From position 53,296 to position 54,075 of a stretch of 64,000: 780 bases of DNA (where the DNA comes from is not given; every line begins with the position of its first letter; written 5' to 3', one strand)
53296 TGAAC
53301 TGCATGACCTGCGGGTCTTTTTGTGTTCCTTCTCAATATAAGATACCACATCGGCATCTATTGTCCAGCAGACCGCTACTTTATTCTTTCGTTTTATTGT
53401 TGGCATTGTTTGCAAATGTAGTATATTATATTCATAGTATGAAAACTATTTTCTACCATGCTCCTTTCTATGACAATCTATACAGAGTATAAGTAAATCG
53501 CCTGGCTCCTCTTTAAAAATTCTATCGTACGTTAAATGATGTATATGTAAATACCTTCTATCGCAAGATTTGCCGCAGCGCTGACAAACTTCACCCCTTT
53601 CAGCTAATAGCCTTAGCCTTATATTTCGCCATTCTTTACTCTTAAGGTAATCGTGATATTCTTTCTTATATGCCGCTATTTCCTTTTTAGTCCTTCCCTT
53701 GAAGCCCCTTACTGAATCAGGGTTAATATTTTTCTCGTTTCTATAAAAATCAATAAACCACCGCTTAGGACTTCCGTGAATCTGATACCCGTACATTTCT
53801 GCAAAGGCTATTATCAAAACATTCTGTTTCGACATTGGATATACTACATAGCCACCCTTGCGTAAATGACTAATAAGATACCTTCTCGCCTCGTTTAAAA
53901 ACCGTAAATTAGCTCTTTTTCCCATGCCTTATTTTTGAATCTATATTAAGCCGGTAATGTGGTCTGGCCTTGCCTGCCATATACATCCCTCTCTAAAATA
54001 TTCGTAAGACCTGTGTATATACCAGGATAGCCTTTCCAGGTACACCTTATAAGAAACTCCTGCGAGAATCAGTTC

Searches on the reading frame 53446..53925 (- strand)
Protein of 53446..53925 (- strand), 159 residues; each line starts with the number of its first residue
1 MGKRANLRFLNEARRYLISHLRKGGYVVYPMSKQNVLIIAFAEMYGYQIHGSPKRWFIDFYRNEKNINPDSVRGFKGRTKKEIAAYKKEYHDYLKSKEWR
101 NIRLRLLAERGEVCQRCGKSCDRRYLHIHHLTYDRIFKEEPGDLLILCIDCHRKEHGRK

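Call 40: search_protein_families(library=pfam, proteins=[window:53446-53925:-], max_evalue=0.01)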
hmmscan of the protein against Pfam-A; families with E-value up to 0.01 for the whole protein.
window:53446-53925:- (159 aa): 1 family
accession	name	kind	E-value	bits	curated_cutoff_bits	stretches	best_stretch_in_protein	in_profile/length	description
PF01844.29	HNH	-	3.8e-05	24.2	21.4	1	114-157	1-46/47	HNH endonuclease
